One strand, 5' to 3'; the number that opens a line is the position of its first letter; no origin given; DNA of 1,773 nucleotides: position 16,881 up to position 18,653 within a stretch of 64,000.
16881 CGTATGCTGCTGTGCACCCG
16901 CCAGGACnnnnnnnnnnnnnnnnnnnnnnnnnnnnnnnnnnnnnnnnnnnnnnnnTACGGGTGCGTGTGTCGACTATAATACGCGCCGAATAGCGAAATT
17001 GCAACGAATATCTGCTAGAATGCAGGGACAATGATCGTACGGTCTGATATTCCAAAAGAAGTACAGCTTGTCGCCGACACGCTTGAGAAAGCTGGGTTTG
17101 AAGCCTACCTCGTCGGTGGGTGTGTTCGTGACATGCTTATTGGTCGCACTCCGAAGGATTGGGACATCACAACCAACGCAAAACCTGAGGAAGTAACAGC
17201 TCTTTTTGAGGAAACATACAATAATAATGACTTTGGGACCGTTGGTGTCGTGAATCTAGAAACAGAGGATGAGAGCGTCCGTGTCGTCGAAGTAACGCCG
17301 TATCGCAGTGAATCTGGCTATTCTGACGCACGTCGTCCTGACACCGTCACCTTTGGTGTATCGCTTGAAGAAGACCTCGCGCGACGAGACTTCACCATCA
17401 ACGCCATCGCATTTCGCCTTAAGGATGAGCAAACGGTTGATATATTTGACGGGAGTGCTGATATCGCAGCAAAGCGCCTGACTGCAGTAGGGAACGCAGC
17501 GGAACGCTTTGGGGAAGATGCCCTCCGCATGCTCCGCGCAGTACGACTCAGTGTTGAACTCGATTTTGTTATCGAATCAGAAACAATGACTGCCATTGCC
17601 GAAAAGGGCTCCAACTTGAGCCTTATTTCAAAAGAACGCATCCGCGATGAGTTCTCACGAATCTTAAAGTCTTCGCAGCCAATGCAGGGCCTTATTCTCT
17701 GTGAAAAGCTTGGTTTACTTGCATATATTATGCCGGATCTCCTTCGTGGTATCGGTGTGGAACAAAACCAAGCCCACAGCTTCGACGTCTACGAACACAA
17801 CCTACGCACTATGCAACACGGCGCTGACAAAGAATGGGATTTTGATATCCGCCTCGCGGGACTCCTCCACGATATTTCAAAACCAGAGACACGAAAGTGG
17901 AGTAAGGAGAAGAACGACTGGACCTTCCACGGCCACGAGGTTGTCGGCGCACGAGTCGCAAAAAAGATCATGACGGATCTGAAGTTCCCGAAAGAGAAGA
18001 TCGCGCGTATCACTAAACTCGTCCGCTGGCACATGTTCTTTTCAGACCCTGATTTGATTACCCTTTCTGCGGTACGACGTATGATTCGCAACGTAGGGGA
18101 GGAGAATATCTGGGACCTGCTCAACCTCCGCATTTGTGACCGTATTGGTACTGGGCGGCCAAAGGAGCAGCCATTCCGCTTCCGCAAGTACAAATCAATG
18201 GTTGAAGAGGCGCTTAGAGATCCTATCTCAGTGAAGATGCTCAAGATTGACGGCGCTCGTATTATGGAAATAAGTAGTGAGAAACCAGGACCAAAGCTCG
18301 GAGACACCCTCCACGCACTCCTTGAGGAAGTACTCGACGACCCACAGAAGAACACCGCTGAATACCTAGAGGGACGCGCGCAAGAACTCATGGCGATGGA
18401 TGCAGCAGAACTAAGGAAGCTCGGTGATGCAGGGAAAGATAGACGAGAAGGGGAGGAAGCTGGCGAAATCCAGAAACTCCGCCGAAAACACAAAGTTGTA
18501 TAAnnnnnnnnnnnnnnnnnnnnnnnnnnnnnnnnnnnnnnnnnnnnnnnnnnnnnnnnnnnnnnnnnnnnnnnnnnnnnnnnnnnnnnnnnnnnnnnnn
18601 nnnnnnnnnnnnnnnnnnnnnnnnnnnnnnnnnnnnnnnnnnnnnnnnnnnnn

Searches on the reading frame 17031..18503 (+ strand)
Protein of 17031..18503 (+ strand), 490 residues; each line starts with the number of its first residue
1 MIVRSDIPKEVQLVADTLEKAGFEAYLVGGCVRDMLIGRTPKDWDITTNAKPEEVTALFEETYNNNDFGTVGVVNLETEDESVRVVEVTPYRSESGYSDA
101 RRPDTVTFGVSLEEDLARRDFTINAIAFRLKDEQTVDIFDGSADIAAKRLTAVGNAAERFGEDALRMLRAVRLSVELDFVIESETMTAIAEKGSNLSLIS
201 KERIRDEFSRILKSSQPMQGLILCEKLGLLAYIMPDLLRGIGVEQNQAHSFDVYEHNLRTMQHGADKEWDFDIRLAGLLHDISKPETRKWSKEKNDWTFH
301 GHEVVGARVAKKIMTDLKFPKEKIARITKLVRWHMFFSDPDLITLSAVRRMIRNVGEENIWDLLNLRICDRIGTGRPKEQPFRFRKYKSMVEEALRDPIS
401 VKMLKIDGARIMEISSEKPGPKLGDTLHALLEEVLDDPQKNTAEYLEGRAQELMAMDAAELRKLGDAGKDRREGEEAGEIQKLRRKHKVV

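Call 14: search_protein_families(library=pfam, proteins=[window:17031-18503:+])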
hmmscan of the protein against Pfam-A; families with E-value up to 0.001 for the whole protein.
window:17031-18503:+ (490 aa): 4 families
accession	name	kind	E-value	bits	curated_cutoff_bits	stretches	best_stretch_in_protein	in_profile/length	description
PF01743.26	PolyA_pol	-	3.1e-35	121.7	23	1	25-150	1-125/126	Poly A polymerase head domain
PF12627.12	PolyA_pol_RNAbd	-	8.8e-15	54.7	22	1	178-237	1-60/64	Probable RNA and SrmB- binding site of polymerase A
PF01966.28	HD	-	1.2e-11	45.3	22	1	253-341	1-92/116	HD domain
PF13735.12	tRNA_NucTran2_2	-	7.8e-09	36.1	27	1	289-446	2-145/149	tRNA nucleotidyltransferase domain 2 putative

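Call 16: find_related_loci(query=window:17031-18503:+, collection=genome_contigs, flank=6000)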
Query window:17031-18503:+ (490 aa) in genome_contigs; peptide patterns used: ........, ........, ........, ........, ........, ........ (x = any residue, [..] = any of these).
600 stretches matched a pattern (row limit reached: there are more); 574 encode a relative of the query (tblastn E <= 1e-3); the best 80 are kept; 80 distinct loci.
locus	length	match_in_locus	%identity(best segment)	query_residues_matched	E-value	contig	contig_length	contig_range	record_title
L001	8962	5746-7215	76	1-490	0e+0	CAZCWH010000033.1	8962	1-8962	MAG TPA_asm: uncultured Candidatus Saccharibacteria bacterium isolate SRP342105_co2_121 genome assembly, contig: NODE_84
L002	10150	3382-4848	74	1-489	0e+0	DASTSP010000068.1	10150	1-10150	MAG TPA_asm: Candidatus Paceibacterota bacterium isolate SMAG_U2283 k141_361264, whole genome shotgun sequence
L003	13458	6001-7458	75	1-487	0e+0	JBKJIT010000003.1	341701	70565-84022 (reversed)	MAG: Candidatus Paceibacteria bacterium isolate ant_bin.173 S1Ck117_1726988_flag_0_multi_13.9996_len_341701, whole genom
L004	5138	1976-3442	75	1-489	0e+0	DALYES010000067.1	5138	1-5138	MAG TPA_asm: Candidatus Paceibacterota bacterium isolate CTOTU14260 NODE_4499_length_5138_cov_3.356286, whole genome sho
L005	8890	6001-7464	74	1-489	0e+0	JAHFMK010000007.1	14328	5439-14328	MAG: Candidatus Kaiserbacteria bacterium isolate nzgw455 NODE_1381_length_14329_cov_4.844524, whole genome shotgun seque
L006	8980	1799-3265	76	1-490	0e+0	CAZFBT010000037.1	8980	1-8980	MAG TPA_asm: uncultured Candidatus Saccharibacteria bacterium isolate binchicken_co107_473 genome assembly, contig: NODE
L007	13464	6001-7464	73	1-489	0e+0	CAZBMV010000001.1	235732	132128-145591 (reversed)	MAG TPA_asm: uncultured Candidatus Saccharibacteria bacterium isolate binchicken_co16_358 genome assembly, contig: NODE_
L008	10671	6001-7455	75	5-489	0e+0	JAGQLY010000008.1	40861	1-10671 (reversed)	MAG: Candidatus Kaiserbacteria bacterium isolate HKST-UBA28 k127_710643, whole genome shotgun sequence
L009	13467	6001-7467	73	1-489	0e+0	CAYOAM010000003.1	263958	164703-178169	MAG TPA_asm: uncultured Candidatus Saccharibacteria bacterium isolate SRP150892_co1_176 genome assembly, contig: NODE_17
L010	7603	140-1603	73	1-489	0e+0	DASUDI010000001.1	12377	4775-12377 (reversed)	MAG TPA_asm: Candidatus Paceibacterota bacterium isolate SMAG_U1322 k141_774110, whole genome shotgun sequence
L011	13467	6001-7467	73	1-490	0e+0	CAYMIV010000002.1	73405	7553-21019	MAG TPA_asm: uncultured Candidatus Saccharibacteria bacterium isolate SRP342105_co2_54 genome assembly, contig: NODE_303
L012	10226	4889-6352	73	1-489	0e+0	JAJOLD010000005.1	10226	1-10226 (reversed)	MAG: Candidatus Paceibacterota bacterium isolate MAG-855 c_000000000240, whole genome shotgun sequence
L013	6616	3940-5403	75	1-489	0e+0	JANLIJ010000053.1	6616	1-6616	MAG: Candidatus Kaiserbacteria bacterium isolate S40-12 k99_113479, whole genome shotgun sequence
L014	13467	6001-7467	74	1-490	0e+0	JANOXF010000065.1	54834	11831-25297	MAG: Candidatus Kaiserbacteria bacterium isolate VAR_35_metabat_256 VAR_35_k141_2765215, whole genome shotgun sequence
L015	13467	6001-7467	72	1-489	0e+0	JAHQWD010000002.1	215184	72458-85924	MAG: Candidatus Kaiserbacteria bacterium isolate MAG.121 Posi_121-P60295, whole genome shotgun sequence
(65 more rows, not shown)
